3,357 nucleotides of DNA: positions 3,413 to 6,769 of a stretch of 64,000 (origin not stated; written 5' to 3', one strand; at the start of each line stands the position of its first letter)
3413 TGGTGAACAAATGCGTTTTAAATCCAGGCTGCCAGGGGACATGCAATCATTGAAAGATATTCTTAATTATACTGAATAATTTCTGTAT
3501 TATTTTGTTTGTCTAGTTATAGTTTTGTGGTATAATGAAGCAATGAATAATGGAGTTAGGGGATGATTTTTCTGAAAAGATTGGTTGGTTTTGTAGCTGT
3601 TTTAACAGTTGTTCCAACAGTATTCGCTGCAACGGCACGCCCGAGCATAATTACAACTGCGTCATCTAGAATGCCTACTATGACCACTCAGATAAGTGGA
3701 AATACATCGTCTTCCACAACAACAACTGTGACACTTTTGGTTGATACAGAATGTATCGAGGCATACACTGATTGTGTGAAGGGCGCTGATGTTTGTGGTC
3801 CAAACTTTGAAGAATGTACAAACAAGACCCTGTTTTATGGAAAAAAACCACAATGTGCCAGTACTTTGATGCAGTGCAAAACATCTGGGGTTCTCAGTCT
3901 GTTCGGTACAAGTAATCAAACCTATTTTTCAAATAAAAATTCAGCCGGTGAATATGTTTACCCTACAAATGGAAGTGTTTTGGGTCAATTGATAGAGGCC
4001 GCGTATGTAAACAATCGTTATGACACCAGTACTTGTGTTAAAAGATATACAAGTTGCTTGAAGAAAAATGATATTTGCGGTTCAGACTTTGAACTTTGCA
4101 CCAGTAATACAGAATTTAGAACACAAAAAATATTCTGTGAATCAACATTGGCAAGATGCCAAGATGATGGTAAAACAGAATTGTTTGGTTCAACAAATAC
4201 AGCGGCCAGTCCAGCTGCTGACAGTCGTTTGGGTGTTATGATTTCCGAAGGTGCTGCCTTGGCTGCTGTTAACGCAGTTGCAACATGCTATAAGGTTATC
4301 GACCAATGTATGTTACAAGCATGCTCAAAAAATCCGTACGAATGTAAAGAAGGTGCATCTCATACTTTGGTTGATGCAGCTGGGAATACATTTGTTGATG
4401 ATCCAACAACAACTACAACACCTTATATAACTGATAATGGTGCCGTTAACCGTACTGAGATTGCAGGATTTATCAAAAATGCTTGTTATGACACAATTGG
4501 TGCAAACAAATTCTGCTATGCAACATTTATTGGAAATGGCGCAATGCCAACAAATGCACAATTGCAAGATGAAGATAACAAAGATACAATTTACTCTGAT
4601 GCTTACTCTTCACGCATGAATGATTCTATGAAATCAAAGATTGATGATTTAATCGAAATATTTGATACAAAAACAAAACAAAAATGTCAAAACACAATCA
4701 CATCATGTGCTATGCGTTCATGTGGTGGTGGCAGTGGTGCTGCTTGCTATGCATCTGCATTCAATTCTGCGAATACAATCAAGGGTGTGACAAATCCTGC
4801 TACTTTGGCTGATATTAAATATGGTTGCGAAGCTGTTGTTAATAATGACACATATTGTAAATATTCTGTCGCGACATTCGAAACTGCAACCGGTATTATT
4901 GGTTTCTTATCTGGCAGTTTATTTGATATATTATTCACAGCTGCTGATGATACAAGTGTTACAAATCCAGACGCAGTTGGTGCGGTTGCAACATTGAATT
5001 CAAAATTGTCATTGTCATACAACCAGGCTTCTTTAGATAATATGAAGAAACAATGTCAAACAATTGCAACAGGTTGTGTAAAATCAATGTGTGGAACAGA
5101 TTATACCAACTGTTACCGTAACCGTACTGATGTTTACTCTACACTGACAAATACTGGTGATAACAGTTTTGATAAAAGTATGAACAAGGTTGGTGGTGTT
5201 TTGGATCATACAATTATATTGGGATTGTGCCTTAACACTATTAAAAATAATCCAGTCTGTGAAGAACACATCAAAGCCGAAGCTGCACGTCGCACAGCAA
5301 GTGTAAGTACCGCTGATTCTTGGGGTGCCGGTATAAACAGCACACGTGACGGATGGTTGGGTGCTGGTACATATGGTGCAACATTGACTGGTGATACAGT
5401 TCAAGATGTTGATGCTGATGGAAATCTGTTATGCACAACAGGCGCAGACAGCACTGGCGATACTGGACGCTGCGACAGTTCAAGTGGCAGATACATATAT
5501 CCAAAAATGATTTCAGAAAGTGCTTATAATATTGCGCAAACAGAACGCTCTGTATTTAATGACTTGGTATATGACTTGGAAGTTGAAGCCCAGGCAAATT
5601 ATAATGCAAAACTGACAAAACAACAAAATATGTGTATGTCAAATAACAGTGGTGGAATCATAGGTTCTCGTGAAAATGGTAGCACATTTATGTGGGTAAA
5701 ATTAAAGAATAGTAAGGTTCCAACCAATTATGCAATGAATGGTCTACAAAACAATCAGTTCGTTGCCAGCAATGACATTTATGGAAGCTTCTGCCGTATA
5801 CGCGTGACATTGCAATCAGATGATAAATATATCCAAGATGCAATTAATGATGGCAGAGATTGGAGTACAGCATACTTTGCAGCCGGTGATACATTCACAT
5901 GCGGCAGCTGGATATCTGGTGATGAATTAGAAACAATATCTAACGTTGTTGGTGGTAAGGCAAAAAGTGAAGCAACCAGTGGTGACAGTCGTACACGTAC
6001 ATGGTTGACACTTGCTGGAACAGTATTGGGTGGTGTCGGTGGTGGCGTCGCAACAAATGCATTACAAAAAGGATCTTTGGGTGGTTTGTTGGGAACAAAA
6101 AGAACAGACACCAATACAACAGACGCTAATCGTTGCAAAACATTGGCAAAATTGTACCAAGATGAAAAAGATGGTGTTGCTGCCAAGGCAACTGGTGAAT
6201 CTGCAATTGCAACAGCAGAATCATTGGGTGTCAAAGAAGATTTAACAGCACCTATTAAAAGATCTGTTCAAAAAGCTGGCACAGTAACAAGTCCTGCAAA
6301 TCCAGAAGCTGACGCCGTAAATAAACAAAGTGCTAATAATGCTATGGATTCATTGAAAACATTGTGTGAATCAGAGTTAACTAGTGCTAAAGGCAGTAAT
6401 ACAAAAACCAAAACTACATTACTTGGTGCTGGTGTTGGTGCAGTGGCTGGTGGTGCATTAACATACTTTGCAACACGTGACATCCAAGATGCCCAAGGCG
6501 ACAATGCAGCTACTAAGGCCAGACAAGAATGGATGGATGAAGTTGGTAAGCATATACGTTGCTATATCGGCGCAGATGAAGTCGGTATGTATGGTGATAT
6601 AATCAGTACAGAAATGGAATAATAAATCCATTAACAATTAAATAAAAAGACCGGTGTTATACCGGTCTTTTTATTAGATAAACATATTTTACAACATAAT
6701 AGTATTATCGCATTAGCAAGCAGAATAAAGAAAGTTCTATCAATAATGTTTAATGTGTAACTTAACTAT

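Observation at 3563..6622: Monocistronic gene for a 1019-aa secreted, 38-cysteine repeat protein with two C-terminal glycine-zipper segments and no family I can name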

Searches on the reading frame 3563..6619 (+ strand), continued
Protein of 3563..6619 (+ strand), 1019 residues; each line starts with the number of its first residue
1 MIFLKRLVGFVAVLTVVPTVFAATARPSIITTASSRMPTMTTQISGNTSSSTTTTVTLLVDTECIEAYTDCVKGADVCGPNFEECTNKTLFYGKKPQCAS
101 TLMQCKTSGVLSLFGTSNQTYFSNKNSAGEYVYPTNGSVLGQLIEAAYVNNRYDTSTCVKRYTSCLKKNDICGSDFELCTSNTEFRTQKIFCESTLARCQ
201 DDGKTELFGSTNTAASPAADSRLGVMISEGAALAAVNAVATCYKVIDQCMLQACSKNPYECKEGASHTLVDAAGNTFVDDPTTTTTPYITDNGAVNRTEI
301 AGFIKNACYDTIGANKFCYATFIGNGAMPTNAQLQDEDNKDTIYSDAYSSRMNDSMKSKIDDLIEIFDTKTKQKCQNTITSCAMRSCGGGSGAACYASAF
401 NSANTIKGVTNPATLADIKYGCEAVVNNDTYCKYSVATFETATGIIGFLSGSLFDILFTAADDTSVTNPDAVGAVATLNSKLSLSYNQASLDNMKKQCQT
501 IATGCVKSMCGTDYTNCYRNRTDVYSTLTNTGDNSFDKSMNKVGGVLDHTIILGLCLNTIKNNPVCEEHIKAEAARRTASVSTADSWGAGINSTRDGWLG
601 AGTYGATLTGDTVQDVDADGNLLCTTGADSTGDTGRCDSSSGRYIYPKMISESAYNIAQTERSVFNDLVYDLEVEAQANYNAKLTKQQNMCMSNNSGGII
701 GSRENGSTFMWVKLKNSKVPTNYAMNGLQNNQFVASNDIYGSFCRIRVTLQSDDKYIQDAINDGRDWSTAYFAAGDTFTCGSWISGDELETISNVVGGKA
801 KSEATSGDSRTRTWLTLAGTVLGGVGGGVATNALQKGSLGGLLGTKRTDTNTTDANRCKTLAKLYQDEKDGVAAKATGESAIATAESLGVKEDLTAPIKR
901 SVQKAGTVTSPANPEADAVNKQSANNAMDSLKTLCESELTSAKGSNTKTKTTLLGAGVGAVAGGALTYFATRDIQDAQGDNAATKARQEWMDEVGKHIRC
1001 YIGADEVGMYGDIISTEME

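Call 72: list_cluster_members(proteins=[P0066, P0060, P0059, P0118, P0071])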
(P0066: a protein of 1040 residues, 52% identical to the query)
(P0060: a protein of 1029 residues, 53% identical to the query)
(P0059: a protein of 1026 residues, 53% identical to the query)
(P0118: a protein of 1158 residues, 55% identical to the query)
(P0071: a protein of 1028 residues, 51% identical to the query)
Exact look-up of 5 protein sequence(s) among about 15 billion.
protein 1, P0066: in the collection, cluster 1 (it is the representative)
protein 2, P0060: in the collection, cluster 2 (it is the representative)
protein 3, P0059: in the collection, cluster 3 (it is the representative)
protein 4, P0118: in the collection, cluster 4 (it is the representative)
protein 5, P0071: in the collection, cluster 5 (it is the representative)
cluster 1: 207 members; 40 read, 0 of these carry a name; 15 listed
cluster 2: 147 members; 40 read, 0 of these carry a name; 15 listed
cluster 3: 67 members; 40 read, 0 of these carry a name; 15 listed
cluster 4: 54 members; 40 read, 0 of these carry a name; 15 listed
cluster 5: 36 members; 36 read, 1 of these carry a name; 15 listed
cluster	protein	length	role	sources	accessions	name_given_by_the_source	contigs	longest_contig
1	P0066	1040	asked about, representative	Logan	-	-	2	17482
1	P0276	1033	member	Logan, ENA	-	-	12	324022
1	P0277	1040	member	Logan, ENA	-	-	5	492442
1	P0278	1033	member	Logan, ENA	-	-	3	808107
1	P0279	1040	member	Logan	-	-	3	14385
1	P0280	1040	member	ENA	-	-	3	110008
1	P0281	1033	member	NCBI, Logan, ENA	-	-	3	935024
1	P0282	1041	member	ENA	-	-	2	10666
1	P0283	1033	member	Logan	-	-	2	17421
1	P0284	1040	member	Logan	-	-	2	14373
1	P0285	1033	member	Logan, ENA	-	-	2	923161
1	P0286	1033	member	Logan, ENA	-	-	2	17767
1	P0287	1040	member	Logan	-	-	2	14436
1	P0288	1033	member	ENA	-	-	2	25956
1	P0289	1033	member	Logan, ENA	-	-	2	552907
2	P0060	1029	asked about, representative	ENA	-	-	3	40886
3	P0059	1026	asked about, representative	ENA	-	-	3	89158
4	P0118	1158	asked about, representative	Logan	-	-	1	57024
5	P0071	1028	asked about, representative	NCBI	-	-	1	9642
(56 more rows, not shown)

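Call 73: search_solved_structures(query=A1, max_evalue=10)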
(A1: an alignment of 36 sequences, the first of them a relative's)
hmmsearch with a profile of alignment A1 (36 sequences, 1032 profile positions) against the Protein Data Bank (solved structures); distinct sequences matched with E-value up to 10: 13.
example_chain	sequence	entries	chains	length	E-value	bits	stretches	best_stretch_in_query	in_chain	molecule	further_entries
9ivk_A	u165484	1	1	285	0.019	16.2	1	866-1005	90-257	HBC599 membrane protein binder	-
29vf_O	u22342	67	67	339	0.031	15.5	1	831-904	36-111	TATA-box-binding protein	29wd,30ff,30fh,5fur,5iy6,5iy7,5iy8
6gy6_A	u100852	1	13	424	0.033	15.4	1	871-1007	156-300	XaxA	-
6gy8_A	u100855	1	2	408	0.038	15.2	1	871-1007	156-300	XaxA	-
6ek7_A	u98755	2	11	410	0.14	13.3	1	869-1006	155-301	YaxA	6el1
6n2y_b2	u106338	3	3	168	1.6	9.8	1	857-939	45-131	ATP synthase subunit b | Bacillus PS3 ATP synthase subunit b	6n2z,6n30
9jc1_A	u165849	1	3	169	1.7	9.7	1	857-938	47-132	ATP synthase subunit b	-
5y5x_I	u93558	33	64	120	2.4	9.3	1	830-942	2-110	V-type ATP synthase, subunit (VAPC-THERM) | V-type ATP synthase subunit G | V-type ATP synthase, subunit G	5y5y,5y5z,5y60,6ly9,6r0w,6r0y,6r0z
9jc1_B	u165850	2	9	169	4.9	8.2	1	857-963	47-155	ATP synthase subunit b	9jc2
6n2y_b1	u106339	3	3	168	6.8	7.7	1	857-963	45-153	ATP synthase subunit b | Bacillus PS3 ATP synthase subunit b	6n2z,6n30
6n2d_b2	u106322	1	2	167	7.6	7.6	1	857-1000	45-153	ATP synthase subunit b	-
7l05_E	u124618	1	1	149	8.2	7.5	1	862-961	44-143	Stathmin-4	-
5jcb_E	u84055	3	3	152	9.1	7.3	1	862-961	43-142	Stathmin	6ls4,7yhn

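Call 74: search_solved_structures(query=A1, max_evalue=0.2, show_alignments=5)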
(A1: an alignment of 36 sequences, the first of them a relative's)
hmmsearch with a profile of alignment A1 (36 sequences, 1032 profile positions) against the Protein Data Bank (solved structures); distinct sequences matched with E-value up to 0.2: 5.
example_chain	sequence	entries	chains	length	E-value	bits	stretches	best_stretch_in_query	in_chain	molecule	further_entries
9ivk_A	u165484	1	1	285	0.019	16.2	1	866-1005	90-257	HBC599 membrane protein binder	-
29vf_O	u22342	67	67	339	0.031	15.5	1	831-904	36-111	TATA-box-binding protein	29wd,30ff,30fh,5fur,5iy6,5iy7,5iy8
6gy6_A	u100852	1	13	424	0.033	15.4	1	871-1007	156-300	XaxA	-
6gy8_A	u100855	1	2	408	0.038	15.2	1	871-1007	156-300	XaxA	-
6ek7_A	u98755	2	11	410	0.14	13.3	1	869-1006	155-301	YaxA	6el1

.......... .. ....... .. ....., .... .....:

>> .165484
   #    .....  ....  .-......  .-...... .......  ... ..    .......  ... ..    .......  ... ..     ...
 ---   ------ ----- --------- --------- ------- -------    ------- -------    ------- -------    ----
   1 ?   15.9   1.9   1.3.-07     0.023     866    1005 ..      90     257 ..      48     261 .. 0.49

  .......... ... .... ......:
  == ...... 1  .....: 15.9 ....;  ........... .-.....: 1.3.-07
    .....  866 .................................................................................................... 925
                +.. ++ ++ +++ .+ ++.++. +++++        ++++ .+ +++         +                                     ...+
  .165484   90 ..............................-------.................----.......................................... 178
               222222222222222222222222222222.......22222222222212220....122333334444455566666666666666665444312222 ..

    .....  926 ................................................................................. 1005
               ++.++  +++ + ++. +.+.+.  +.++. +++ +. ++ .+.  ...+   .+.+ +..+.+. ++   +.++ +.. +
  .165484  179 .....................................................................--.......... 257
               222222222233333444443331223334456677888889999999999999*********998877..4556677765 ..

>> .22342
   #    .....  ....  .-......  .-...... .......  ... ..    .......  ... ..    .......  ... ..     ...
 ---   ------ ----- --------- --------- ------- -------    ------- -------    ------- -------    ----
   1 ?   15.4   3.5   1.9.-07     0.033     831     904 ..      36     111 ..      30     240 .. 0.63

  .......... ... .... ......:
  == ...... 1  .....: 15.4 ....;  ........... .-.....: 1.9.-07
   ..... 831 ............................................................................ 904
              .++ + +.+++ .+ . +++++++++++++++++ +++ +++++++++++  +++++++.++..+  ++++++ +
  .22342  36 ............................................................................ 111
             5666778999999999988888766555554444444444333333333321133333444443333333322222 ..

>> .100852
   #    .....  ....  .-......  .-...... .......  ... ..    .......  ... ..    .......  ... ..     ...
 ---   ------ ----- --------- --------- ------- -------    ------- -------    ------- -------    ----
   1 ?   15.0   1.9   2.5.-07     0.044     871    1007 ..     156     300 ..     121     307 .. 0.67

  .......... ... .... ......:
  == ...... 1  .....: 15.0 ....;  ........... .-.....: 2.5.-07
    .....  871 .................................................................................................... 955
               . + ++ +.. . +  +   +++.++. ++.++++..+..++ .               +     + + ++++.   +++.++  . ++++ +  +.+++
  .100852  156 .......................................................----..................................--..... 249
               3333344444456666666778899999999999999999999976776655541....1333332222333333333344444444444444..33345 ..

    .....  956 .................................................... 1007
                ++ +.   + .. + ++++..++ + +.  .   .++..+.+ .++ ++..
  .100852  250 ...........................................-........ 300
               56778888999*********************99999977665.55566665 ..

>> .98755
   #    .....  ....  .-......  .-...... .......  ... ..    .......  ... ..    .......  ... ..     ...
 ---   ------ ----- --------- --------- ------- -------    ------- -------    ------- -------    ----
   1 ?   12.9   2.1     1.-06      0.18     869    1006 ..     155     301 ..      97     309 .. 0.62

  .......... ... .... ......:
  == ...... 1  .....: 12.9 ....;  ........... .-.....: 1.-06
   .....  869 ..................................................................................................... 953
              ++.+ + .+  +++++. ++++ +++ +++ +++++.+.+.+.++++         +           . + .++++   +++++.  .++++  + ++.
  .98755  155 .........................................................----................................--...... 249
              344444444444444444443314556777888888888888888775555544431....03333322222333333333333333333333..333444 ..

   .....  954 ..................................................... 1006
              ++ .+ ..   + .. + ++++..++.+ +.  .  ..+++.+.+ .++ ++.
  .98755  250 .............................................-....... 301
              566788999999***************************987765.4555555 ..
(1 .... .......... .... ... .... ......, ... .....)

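Call 82: search_protein_families(library=ncbifam, proteins=[L001:4056-5411:+, L001:5476-6606:+, L001:6609-7916:+], max_evalue=0.1)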
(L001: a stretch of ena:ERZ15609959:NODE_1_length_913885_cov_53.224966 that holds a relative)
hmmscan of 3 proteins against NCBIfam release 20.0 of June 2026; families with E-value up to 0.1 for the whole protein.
L001:4056-5411:+ (452 aa): 0 families

L001:5476-6606:+ (377 aa): 0 families

L001:6609-7916:+ (436 aa): 0 families

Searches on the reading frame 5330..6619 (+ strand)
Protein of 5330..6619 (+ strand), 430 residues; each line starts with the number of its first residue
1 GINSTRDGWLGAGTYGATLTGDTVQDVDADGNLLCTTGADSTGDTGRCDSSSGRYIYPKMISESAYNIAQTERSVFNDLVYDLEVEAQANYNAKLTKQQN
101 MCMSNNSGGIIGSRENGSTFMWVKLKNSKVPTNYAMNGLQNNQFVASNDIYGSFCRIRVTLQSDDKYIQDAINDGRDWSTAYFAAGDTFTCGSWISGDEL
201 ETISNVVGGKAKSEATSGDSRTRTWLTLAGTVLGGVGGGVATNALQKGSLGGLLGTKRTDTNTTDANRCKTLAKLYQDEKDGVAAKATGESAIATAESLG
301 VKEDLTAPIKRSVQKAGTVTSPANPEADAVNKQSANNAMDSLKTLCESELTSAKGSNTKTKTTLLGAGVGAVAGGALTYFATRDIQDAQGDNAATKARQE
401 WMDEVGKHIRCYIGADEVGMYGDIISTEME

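Call 68: predict_structure(alignment_id=A3)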
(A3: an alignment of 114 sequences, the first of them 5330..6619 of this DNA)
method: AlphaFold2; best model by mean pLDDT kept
length: 430 residues; sequences in the alignment: 114
mean_pLDDT: 83.0   pTM: 0.56
mean pLDDT of the five models: 83.0, 82.1, 80.5, 79.9, 79.2
residues with pLDDT >= 90: 265; 70-90: 73; 50-70: 40; < 50: 52
segments of 3 or more residues with pLDDT < 50: 232-258, 355-377
pLDDT, mean of each block of 10 residues (from residue 1): 56 62 91 96 96 96 88 85 92 95 83 79 96 96 96 97 97 96 97 97 94 86 60 41 42 43 89 95 92 93 94 90 86 95 92 52 33 48 79 91 96 96 92
secondary structure, 60 per line:
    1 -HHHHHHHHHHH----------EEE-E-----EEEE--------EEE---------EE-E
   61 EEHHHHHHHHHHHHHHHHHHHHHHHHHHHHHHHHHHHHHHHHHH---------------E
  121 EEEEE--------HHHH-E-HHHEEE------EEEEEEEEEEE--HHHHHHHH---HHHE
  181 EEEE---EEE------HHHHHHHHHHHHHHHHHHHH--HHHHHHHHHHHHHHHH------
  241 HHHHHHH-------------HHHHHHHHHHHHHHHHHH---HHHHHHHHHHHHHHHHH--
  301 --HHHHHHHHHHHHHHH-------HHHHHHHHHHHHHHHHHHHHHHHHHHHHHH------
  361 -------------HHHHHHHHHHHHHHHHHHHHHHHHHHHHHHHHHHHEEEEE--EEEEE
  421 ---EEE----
elements in order: H2-12 E23-25 E33-36 E45-47 E60-62 H63-104 E120-125 H134-137 E144-146 E153-163 H166-173 E180-184 E188-190 H197-216 H219-234 H241-247 H261-278 H282-298 H303-317 H325-354 H374-408 E409-413 E416-420 E424-426

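Call 70: fold_search(model_id=the predicted structure, library=pdb)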
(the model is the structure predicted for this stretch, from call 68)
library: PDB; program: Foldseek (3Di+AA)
matches with E <= 10: 528; with E <= 0.001: 0
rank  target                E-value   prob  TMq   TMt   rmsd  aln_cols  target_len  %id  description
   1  1ls4_MODEL_1_A        2.4e-01  0.38  0.11  0.25  14.3       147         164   14  NMR structure of apolipophorin-III from Locusta migratoria (released 2003-06-17)
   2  9lvb_A                3.1e-01  0.60  0.17  0.14  17.3       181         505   12  IAA-free AUX1 (released 2025-07-23)
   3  1wn0_C                3.3e-01  0.72  0.15  0.37  10.2       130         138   12  Crystal Structure of Histidine-containing Phosphotransfer Protein, ZmHP2, from maize (released 2005-01-25)
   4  9had_C                3.3e-01  0.57  0.13  0.34   7.2        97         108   13  Der f 21 dust mite allergen with computationally designed DerF21_b10 binder (released 2024-12-18)
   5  4u9e                  3.5e-01  0.80  0.15  0.53   5.0        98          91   13  Crystal structure of the Zn-directed tetramer of the engineered cyt cb562 variant, A104/57G AB3 (released 2015-01-21)
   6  9az6_F                3.7e-01  0.12  0.10  0.19  28.4       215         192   15  F-actin-Talin(R13-DD) complex (released 2025-02-12)
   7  1wn0_A                3.9e-01  0.72  0.16  0.40   8.2       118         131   15  Crystal Structure of Histidine-containing Phosphotransfer Protein, ZmHP2, from maize (released 2005-01-25)
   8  7n6g_3P               4.3e-01  0.12  0.11  0.13  40.0       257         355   11  C1 of central pair (released 2022-05-18)
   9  1yvi_B                4.8e-01  0.75  0.15  0.36   5.1        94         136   11  X-RAY STRUCTURE OF PUTATIVE HISTIDINE-CONTAINING PHOSPHOTRANSFER PROTEIN FROM RICE, AK104879 (released 2005-02-22)
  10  6ch3_B                5.0e-01  0.38  0.13  0.31  17.6       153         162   12  Crystal structure of the cytoplasmic domain of FlhA and FliS-FliC complex (released 2018-05-16)
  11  6dhz_C                5.3e-01  0.66  0.15  0.48   5.6       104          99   12  Crystallographic octamer of a metal-free RIDC1 variant bearing two disulfide bonded cysteines (released 2018-07-25)
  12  2qla_A                5.3e-01  0.63  0.13  0.45   8.5       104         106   15  Crystal Structure of a 16-Helix Bundle Architecture Produced by the Zinc-Mediated Self Assembly of Four Cytochrome cb5 (released 2007-11-06)
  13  3ubr_A                5.3e-01  0.25  0.14  0.13  14.4       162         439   14  Laue structure of Shewanella oneidensis cytochrome-c Nitrite Reductase (released 2012-04-25)
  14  3ncb_A                5.3e-01  0.16  0.11  0.22  23.4       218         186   10  A mutant human Prolactin receptor antagonist H180A in complex with the extracellular domain of the human prolactin rec (released 2010-09-29)
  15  1f6f_A                5.3e-01  0.11  0.09  0.16  22.7       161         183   15  CRYSTAL STRUCTURE OF THE TERNARY COMPLEX BETWEEN OVINE PLACENTAL LACTOGEN AND THE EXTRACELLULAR DOMAIN OF THE RAT PROL (released 2000-07-04)
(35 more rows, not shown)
